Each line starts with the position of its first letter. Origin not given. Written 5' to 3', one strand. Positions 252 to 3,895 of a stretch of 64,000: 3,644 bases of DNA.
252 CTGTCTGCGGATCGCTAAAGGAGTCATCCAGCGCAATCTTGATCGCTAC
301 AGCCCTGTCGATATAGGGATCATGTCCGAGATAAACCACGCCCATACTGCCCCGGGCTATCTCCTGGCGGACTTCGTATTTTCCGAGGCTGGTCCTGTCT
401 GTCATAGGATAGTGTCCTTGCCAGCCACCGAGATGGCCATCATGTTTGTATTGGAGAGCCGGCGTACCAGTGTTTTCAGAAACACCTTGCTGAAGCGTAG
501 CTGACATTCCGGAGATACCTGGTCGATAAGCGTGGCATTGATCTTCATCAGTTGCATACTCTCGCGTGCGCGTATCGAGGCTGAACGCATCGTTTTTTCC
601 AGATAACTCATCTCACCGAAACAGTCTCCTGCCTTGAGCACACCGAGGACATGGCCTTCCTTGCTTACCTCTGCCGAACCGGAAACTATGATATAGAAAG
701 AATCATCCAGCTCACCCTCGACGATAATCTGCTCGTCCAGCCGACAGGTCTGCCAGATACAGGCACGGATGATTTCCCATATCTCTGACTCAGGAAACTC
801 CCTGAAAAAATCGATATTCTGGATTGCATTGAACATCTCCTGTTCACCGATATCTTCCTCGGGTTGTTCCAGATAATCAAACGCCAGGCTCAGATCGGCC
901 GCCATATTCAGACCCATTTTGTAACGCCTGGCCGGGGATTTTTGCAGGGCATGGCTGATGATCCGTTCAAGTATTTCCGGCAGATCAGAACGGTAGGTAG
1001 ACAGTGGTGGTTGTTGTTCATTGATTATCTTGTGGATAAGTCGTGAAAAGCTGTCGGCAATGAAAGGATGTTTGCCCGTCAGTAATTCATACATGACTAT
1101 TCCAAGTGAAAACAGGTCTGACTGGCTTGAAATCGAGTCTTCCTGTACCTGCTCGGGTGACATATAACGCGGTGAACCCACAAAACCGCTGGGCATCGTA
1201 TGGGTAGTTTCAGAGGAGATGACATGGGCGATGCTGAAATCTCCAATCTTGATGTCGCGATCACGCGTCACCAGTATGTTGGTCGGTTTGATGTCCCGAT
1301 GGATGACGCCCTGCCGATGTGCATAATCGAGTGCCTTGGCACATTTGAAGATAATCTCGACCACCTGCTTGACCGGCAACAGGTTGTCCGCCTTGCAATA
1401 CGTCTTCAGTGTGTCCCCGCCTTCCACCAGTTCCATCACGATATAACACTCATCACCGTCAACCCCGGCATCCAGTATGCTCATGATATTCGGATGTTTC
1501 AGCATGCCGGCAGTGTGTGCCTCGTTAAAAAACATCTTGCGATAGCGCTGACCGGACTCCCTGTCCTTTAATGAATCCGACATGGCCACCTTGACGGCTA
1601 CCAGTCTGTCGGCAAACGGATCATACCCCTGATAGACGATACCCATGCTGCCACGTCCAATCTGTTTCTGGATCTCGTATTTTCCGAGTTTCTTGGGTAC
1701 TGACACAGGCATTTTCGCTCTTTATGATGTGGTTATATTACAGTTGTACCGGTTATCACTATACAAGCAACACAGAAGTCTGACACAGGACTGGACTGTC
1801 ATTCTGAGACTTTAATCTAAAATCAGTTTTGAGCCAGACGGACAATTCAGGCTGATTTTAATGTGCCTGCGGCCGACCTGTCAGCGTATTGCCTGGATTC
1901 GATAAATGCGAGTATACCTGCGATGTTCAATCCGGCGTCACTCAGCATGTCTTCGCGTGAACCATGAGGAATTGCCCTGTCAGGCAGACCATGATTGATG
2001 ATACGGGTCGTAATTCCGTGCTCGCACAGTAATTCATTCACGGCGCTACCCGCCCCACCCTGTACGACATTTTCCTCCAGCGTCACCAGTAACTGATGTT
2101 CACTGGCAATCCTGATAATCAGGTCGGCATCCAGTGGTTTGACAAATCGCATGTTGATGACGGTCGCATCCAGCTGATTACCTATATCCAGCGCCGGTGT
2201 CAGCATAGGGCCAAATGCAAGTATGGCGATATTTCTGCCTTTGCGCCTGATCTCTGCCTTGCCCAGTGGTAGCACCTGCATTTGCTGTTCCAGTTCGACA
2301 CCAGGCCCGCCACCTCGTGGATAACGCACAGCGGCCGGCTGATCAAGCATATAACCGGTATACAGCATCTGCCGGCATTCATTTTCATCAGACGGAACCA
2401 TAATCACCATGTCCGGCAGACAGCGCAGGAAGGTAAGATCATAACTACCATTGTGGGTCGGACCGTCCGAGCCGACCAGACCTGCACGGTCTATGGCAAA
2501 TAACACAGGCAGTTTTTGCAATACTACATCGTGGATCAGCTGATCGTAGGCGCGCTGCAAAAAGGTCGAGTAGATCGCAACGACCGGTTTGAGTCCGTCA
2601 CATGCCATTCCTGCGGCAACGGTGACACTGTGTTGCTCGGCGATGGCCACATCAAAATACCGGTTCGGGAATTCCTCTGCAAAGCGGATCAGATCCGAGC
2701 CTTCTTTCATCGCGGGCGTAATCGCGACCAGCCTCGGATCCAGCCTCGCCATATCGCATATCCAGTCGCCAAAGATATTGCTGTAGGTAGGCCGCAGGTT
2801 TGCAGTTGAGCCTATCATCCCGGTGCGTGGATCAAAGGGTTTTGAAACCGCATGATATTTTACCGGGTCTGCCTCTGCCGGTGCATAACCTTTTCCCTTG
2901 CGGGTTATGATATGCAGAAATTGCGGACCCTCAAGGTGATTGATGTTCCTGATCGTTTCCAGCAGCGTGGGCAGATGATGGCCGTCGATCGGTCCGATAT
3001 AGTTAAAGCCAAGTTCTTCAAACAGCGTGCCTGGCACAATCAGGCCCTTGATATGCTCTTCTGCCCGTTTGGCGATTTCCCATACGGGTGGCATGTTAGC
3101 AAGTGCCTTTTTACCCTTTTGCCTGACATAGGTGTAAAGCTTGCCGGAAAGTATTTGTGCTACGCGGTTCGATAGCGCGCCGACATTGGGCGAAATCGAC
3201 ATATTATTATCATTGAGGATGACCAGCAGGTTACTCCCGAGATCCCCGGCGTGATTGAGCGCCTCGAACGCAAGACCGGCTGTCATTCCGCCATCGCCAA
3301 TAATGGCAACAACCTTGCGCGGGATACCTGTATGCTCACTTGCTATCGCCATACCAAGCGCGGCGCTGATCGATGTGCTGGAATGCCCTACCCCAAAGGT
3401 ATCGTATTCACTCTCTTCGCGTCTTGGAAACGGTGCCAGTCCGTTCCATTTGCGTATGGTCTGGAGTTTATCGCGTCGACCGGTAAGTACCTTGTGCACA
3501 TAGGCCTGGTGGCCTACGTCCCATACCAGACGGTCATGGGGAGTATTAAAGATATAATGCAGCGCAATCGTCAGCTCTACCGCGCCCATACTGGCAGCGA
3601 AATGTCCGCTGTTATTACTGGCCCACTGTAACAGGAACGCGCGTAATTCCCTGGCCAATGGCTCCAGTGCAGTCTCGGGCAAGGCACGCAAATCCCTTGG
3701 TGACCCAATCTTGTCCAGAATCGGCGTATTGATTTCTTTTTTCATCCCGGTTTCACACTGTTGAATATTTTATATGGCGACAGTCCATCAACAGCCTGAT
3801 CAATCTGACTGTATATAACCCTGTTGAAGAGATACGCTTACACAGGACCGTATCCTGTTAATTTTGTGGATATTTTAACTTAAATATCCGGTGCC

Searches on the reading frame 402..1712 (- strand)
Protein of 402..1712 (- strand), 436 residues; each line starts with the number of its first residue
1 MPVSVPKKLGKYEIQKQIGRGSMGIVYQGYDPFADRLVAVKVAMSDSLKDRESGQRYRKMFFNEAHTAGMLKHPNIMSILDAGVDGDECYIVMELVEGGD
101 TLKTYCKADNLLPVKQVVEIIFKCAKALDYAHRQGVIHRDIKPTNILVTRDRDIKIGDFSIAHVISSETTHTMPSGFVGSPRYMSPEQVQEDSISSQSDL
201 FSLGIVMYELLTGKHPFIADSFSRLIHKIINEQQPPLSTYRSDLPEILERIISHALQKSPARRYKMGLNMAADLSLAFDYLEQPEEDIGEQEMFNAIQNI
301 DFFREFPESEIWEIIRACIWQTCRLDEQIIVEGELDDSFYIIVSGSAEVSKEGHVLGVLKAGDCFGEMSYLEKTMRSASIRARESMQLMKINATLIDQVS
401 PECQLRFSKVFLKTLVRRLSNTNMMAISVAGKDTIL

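Call 97: find_encoding_contigs(protein=window:402-1712:-, flank=10000, max_places=3)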
Protein window:402-1712:- (436 aa): 2 contigs read that carry it; 1 place shown.
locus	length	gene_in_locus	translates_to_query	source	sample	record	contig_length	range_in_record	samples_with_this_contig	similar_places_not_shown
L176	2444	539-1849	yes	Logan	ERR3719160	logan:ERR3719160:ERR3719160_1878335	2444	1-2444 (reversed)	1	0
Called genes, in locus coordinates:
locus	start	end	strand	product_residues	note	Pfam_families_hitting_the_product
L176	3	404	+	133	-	?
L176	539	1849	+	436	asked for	PF00069:Pkinase, PF03109:ABC1 (faint), PF07714:PK_Tyr_Ser-Thr, PF00027:cNMP_binding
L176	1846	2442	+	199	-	?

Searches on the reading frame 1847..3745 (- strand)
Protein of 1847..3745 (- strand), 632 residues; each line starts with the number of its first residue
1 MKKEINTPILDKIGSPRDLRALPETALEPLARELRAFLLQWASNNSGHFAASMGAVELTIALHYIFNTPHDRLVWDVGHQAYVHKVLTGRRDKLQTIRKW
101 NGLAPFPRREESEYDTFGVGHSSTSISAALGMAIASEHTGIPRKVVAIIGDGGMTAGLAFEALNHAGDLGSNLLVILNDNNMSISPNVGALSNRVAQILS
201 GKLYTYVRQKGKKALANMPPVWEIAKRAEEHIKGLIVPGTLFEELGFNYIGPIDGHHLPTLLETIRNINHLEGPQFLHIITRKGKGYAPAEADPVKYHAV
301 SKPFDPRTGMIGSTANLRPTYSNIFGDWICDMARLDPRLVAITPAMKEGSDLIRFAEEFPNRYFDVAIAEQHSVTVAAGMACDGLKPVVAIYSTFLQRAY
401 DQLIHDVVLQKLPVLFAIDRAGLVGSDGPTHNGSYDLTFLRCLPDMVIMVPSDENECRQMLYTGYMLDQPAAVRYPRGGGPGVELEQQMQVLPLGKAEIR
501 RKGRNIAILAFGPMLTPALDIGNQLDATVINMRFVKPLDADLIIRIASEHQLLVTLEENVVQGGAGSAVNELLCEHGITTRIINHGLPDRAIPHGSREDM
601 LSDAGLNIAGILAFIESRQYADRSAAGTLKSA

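Call 99: find_encoding_contigs(protein=window:1847-3745:-, flank=10000, max_places=4)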
Protein window:1847-3745:- (632 aa): no gene with exactly this product is on record in the collection.
